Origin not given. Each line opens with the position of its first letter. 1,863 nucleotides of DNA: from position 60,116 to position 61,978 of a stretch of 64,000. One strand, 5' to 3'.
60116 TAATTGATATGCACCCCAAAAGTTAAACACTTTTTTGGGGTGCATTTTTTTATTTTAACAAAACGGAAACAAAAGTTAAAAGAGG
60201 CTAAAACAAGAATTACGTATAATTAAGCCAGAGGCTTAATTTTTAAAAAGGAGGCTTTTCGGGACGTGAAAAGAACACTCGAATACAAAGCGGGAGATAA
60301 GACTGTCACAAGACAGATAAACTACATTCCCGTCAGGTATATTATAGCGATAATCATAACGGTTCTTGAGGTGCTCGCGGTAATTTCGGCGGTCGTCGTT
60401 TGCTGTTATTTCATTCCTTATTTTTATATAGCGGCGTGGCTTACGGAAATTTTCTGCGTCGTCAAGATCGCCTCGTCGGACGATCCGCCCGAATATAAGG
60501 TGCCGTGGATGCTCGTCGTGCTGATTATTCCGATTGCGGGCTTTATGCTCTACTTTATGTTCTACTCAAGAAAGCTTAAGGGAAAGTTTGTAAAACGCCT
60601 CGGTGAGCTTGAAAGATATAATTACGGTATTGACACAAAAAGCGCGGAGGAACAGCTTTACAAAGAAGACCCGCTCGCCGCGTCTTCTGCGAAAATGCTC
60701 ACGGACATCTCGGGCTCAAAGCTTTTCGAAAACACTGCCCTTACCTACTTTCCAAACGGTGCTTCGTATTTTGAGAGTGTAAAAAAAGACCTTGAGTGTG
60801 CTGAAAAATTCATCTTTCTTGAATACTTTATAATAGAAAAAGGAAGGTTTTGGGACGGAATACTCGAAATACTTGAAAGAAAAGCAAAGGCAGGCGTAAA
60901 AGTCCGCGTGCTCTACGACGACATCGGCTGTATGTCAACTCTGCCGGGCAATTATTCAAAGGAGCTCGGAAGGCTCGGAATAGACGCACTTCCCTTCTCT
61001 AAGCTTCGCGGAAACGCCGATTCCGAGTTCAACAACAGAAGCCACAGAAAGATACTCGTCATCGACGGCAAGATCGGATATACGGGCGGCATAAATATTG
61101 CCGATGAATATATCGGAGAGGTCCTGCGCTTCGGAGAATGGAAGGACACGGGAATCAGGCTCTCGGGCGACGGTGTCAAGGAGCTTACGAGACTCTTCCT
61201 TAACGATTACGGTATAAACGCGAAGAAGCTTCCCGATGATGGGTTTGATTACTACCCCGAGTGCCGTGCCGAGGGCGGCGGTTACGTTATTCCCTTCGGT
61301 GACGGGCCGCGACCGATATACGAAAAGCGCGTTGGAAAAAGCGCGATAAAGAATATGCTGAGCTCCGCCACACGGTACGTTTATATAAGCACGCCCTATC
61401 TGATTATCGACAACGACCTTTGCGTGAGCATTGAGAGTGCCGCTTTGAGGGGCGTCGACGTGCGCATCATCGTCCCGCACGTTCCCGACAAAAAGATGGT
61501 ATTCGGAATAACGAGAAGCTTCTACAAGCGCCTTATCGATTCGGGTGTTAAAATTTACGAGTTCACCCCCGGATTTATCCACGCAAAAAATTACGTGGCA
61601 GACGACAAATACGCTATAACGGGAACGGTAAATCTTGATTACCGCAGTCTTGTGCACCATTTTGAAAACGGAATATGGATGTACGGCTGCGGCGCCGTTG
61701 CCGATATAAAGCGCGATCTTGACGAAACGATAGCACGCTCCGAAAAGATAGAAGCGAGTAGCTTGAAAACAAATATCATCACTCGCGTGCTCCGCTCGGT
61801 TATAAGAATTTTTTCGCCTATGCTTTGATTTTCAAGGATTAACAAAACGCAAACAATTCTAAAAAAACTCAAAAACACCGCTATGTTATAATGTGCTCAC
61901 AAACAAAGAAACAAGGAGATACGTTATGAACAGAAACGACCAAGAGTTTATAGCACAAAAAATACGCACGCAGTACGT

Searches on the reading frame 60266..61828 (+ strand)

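Call 59: search_protein_families(library=pfam, proteins=[window:60266-61828:+], max_evalue=0.00001)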
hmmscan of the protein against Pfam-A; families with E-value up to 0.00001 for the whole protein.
window:60266-61828:+ (520 aa): 3 families
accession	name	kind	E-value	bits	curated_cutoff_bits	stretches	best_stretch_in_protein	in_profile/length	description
PF13091.12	PLDc_2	-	1.4e-34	119.2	27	2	361-486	1-129/132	PLD-like domain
PF00614.28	PLDc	-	5.2e-14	52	21.9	1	256-282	2-28/28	Phospholipase D Active site motif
PF13396.11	PLDc_N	-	8.6e-09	35.7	23.3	1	62-99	4-40/42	Phospholipase_D-nuclease N-terminal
